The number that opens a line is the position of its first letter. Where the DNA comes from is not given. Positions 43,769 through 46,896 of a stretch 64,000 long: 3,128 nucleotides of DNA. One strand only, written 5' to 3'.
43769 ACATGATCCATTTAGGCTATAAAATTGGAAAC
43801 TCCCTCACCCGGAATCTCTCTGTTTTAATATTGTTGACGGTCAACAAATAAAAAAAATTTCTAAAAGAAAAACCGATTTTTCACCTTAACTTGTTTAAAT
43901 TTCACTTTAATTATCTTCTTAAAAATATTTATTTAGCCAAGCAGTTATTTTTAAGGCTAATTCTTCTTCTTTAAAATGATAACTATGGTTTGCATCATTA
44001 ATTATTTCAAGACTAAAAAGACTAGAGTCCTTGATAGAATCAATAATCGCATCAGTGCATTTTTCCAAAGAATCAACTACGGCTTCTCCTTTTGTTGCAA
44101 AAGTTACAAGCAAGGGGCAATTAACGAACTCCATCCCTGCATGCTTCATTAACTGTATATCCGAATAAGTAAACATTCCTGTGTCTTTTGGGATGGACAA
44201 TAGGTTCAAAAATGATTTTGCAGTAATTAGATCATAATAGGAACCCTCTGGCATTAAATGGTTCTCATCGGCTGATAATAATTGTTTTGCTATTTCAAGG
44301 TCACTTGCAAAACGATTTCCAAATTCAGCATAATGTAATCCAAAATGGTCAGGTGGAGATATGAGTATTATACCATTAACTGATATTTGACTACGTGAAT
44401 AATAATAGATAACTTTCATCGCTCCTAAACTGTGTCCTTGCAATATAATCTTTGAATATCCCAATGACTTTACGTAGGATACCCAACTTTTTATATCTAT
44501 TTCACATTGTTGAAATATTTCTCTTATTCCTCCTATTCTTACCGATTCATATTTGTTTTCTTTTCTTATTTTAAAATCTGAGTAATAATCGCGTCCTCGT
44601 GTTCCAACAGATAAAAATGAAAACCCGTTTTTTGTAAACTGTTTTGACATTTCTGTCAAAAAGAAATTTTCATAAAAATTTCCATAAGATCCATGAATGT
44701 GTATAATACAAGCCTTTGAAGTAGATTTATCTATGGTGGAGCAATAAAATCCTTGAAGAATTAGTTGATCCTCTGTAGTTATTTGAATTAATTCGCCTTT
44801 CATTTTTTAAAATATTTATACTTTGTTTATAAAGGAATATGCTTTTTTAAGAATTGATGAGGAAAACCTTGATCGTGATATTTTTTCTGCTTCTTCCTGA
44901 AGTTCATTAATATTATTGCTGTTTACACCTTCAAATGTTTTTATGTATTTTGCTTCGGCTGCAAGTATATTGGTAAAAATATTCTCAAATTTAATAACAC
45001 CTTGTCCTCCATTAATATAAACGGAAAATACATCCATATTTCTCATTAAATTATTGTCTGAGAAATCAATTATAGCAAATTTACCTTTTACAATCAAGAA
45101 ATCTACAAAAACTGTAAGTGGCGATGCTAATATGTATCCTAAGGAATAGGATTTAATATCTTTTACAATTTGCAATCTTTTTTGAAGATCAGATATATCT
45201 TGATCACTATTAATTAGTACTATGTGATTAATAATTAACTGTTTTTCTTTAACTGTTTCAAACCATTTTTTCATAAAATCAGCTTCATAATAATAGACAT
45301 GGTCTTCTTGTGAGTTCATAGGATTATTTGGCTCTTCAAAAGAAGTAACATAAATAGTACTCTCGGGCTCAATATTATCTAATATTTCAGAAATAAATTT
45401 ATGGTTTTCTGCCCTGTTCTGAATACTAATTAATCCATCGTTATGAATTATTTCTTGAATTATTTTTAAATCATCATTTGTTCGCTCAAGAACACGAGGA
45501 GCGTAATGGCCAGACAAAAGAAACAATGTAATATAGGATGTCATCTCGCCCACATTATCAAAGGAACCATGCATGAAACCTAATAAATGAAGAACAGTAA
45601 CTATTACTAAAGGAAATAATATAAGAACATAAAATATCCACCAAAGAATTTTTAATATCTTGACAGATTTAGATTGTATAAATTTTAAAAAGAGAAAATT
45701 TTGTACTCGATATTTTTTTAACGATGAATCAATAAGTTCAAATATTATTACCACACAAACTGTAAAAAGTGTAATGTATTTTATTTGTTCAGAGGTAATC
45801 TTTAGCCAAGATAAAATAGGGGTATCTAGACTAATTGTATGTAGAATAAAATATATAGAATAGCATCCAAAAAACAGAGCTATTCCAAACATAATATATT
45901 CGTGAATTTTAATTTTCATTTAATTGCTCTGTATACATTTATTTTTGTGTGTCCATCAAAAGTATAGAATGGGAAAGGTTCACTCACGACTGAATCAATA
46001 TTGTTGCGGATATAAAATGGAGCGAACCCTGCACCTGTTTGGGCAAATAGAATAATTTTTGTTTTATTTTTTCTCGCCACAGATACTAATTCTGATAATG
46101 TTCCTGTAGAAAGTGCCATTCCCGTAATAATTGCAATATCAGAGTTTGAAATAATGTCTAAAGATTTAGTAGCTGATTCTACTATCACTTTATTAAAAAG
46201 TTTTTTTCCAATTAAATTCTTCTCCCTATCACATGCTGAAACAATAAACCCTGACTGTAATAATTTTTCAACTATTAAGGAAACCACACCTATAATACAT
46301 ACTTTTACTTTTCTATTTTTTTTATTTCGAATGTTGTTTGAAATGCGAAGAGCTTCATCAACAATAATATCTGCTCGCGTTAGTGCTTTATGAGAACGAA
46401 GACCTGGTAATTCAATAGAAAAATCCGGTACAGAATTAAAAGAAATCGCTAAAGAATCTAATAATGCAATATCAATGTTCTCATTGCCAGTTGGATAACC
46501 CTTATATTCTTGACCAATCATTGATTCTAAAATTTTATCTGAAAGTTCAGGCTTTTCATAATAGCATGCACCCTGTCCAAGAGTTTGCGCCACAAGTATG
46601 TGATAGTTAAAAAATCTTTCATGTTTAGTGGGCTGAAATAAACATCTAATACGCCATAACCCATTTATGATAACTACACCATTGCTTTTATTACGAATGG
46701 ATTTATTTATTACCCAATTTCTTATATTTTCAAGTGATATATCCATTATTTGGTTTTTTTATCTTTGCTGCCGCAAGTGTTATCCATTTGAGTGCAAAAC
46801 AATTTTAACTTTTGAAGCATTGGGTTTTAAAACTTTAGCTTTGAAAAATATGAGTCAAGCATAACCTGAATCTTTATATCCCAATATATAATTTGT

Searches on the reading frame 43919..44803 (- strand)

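Call 35: search_protein_families(library=pfam, proteins=[window:43919-44803:-], max_evalue=0.001)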
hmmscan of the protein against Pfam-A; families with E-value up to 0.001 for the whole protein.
window:43919-44803:- (294 aa): 3 families
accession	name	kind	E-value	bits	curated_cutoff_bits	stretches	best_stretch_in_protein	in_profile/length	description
PF00561.26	Abhydrolase_1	-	1.4e-06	28.6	25.8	1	103-164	58-126/245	alpha/beta hydrolase fold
PF08538.16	DUF1749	-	1.7e-06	27.8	24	1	103-284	86-287/299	Protein of unknown function (DUF1749)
PF12146.15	Hydrolase_4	-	0.00023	21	27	1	52-150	23-109/239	Serine aminopeptidase, S33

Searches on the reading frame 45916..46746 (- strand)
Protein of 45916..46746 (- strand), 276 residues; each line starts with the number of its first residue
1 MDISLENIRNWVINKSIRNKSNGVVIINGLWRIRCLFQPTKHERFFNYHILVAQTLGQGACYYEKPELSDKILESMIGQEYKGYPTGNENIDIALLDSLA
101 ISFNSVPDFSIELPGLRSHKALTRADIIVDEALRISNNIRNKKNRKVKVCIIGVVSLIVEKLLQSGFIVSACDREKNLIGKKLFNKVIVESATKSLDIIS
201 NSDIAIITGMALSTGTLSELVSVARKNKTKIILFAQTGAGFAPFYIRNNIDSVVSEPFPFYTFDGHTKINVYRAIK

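Call 35: search_protein_families(library=pfam, proteins=[window:45916-46746:-], max_evalue=0.001)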
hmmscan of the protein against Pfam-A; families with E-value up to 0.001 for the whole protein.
window:45916-46746:- (276 aa): 1 family
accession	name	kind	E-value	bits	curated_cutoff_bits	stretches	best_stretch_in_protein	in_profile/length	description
PF04016.18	DUF364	-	3.1e-08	33.8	23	1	144-233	9-94/147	Putative heavy-metal chelation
